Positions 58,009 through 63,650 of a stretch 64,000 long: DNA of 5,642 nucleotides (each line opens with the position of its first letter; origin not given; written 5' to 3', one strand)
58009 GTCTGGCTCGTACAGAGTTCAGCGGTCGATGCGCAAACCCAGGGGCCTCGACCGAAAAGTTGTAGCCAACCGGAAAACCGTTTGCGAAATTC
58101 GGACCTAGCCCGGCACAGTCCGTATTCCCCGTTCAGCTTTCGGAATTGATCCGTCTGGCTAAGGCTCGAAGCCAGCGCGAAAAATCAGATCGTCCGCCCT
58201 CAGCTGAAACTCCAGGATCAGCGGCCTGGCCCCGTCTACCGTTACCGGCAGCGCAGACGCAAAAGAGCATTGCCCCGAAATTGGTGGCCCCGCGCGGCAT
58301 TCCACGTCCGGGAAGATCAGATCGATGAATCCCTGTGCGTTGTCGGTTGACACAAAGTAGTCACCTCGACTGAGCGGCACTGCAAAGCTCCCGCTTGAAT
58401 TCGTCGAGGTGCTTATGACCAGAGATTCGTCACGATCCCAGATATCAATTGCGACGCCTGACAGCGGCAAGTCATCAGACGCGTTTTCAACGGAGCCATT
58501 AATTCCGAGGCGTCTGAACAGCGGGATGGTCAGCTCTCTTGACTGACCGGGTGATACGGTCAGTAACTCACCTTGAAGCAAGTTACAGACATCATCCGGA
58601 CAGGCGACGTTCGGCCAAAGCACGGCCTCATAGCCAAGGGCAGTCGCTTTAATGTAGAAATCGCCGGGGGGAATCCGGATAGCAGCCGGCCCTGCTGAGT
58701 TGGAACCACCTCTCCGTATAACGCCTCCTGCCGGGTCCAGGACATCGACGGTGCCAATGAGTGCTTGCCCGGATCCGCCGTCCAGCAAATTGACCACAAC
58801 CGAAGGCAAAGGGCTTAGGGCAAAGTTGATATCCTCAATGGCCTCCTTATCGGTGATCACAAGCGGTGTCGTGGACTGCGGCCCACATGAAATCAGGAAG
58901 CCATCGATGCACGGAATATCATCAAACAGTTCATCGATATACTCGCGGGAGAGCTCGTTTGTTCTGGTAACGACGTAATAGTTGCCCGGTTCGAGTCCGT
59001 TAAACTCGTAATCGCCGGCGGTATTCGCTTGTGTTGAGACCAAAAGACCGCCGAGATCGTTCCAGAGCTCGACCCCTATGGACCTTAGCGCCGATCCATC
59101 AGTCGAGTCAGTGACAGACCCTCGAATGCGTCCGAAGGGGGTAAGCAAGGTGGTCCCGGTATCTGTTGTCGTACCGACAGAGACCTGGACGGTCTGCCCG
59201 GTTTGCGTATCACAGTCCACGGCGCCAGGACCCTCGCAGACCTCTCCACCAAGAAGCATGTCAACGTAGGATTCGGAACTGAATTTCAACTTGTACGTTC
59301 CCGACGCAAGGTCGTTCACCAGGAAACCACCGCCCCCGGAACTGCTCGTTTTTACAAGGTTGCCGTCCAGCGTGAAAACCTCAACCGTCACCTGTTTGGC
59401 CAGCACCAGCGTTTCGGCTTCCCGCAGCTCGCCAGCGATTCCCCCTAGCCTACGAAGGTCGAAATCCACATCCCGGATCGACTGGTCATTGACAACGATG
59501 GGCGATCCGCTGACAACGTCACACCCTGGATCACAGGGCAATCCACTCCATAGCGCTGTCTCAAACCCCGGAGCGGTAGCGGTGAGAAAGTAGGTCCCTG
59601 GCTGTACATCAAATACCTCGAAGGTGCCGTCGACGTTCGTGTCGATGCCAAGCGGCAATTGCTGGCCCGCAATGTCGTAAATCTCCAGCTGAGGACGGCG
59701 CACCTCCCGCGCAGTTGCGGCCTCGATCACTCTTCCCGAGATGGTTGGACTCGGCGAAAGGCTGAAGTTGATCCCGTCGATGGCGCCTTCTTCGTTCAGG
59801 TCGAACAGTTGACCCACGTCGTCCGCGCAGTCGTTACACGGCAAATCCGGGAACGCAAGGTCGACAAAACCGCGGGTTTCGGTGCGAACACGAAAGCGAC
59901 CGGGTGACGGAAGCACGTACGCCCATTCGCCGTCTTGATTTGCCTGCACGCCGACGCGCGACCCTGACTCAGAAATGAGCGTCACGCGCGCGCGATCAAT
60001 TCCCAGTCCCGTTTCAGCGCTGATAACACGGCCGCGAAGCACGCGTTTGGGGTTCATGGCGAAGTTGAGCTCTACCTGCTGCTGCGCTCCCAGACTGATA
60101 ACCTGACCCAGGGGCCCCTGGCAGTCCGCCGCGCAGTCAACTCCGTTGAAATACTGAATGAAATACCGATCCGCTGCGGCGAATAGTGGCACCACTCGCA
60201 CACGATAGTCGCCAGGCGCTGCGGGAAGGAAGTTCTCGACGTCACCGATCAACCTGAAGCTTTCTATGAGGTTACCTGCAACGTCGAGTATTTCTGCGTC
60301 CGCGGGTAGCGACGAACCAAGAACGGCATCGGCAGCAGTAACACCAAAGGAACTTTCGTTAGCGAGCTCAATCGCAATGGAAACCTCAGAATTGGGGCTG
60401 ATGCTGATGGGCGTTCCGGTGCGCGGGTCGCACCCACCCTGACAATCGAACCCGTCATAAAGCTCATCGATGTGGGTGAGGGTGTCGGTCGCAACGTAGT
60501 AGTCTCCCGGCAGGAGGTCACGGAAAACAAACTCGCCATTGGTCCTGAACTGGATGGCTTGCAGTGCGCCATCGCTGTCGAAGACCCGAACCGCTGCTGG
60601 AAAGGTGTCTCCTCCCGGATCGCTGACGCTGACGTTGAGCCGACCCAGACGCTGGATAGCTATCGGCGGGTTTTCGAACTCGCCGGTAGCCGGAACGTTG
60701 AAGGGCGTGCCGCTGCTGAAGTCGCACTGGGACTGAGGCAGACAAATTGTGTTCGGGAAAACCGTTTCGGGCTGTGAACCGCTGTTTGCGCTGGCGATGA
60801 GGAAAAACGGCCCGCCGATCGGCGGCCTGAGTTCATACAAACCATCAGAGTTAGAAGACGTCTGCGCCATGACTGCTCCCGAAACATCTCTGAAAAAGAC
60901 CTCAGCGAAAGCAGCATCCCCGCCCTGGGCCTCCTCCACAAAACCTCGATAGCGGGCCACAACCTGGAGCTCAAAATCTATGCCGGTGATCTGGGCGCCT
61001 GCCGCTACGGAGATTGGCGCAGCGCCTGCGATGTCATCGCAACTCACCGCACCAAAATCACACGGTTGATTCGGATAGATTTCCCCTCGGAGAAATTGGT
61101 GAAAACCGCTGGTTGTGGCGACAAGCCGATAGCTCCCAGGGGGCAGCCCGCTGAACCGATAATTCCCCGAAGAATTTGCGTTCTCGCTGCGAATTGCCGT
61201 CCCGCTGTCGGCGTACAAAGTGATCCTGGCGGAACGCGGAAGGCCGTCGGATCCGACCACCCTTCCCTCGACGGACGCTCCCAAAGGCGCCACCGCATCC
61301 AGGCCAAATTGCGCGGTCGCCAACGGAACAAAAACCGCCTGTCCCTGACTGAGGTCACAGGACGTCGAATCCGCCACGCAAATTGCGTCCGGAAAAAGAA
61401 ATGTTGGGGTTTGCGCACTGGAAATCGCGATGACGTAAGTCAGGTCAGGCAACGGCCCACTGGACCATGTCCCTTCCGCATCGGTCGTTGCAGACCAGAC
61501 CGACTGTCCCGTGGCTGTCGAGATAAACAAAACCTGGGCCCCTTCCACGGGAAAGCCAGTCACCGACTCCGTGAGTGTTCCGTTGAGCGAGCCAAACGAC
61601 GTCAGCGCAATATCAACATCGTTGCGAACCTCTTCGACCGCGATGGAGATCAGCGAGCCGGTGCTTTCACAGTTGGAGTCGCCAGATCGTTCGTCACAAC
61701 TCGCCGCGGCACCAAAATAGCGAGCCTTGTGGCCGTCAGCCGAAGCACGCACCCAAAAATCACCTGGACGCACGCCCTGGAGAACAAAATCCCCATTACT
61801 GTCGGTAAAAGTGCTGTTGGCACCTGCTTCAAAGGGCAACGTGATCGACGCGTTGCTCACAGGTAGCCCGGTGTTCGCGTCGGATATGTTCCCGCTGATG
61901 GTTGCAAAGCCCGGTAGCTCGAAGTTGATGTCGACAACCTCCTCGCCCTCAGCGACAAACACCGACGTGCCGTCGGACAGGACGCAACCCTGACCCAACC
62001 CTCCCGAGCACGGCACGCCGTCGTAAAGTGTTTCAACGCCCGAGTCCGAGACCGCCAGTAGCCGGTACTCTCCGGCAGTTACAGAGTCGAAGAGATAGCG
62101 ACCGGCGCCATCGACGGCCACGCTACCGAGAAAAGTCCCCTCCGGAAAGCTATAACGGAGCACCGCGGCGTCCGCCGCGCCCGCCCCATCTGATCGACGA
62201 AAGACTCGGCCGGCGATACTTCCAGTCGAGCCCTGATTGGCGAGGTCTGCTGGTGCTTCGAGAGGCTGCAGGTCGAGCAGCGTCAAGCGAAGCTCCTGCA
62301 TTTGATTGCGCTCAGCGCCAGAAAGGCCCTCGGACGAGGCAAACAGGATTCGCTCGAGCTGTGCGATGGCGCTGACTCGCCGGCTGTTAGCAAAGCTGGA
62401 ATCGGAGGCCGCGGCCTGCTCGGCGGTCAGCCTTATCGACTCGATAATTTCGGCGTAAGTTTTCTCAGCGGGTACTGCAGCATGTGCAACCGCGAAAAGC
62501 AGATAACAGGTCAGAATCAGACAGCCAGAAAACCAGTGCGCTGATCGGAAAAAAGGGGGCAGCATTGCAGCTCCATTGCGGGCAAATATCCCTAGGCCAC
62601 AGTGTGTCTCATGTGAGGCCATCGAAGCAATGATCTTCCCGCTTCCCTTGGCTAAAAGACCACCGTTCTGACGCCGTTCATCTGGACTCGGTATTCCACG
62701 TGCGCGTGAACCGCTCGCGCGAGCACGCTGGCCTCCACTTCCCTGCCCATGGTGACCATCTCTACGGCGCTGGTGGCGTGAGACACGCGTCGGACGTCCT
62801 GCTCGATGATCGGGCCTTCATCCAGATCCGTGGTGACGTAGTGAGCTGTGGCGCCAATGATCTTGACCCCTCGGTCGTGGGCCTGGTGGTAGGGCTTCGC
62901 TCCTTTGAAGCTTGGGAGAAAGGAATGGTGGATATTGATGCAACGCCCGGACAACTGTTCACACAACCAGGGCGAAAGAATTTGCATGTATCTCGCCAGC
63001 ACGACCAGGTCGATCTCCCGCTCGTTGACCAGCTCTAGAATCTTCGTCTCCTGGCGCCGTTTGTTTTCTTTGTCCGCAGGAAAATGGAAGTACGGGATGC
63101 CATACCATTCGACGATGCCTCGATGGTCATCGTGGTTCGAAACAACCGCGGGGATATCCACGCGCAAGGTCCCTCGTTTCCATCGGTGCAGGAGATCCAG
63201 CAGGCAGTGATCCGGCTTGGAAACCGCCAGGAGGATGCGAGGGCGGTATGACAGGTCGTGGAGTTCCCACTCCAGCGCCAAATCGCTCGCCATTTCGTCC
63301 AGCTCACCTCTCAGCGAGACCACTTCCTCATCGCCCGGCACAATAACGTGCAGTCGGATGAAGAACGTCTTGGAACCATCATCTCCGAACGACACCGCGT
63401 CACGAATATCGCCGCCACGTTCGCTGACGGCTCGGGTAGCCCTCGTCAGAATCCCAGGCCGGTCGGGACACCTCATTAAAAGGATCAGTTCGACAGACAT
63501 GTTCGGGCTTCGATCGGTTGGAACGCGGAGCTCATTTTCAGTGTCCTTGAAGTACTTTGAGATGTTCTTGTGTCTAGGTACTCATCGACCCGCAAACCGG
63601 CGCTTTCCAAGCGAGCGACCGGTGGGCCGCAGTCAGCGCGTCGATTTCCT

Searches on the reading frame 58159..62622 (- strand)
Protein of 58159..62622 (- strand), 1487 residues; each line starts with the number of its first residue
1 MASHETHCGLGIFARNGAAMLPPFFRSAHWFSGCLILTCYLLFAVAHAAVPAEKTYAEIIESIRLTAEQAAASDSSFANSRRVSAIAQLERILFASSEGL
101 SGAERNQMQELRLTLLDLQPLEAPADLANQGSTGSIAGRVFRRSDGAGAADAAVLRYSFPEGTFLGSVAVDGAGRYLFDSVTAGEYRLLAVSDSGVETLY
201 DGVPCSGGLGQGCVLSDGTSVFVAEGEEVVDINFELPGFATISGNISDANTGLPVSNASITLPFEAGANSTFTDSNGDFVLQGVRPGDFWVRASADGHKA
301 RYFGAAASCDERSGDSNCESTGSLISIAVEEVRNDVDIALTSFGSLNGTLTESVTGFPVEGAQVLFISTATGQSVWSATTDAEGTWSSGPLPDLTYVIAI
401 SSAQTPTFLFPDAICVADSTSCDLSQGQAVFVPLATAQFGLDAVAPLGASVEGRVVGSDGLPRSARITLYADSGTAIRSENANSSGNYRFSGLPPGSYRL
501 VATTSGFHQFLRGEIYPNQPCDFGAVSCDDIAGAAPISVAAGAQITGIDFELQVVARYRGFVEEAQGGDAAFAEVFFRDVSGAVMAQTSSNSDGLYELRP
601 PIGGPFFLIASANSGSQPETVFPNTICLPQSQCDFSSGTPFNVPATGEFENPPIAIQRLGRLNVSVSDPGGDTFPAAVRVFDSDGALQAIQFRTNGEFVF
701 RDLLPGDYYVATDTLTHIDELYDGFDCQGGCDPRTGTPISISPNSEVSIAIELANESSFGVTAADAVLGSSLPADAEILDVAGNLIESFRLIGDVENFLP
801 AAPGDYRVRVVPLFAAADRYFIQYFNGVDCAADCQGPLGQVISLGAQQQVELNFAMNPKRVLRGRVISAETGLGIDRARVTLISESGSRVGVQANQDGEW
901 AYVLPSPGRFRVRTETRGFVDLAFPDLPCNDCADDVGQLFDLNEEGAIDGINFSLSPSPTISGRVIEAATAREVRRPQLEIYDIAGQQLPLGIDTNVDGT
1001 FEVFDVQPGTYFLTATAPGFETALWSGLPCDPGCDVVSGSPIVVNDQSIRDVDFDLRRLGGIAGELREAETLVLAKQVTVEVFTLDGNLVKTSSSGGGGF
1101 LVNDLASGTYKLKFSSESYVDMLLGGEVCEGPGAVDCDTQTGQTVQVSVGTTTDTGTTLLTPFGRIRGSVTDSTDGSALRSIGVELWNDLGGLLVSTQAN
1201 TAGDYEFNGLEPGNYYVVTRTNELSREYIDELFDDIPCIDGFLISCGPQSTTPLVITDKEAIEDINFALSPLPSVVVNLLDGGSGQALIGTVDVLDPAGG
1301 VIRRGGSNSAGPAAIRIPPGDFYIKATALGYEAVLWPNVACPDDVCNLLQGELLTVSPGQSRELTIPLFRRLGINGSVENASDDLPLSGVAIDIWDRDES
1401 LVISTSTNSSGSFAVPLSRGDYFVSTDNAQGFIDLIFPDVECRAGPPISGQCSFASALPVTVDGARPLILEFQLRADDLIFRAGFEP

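Call 90: search_protein_families(library=pfam, proteins=[window:58159-62622:-], max_evalue=0.0001)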
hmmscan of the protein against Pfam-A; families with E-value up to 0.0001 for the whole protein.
window:58159-62622:- (1487 aa): 11 families
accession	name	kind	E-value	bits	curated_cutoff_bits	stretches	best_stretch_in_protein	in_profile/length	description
PF13620.12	CarboxypepD_reg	-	4.8e-80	264.4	32.3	6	241-302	1-63/82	Carboxypeptidase regulatory-like domain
PF17210.9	SdrD_B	-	3.1e-34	117.9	29.7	0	466-504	28-66/112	SdrD B-like domain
PF13715.12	CarbopepD_reg_2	-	3.9e-31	107.4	32.2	1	242-301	1-58/88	CarboxypepD_reg-like domain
PF17802.7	SpaA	-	4.8e-19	68.8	23.1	0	465-501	19-57/91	Prealbumin-like fold domain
PF09430.16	EMC7_beta-sandw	-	3.1e-13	50.4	26.6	0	991-1021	21-51/122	ER membrane protein complex subunit 7, beta-sandwich domain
PF11974.14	bMG3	-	3.8e-12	46.5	34.9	0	355-387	24-55/103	Bacterial alpha-2-macroglobulin MG3 domain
PF14686.12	fn3_3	-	1.2e-09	38.2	24.4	0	994-1022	30-58/75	Polysaccharide lyase family 4, domain II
PF22904.2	NOMO1-like_2nd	-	6.3e-08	33.1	27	0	264-325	31-88/90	BOS complex subunit NOMO1-like, second beta sandwich domain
PF18962.6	Por_Secre_tail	-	2.6e-07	31.3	27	0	1075-1118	19-66/75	Secretion system C-terminal sorting domain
PF23623.1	GBD_IRG7_N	-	1.8e-06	28.5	27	0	466-504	39-80/95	IRG7 N-terminal galactose binding domain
PF22902.2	NOMO1-like_9th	-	1.4e-05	25.2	27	0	1386-1432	12-60/75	BOS complex subunit NOMO1-like, beta sandwich domain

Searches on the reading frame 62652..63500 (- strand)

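Call 90: search_protein_families(library=pfam, proteins=[window:62652-63500:-], max_evalue=0.0001)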
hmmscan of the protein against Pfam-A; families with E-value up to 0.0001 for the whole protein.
window:62652-63500:- (282 aa): 2 families
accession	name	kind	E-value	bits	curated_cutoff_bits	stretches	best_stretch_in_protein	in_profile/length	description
PF00551.24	Formyl_trans_N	-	1.8e-37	129.2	26.1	1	88-264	2-181/181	Formyl transferase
PF01842.31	ACT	-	3.1e-09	36.9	27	1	6-61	2-58/66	ACT domain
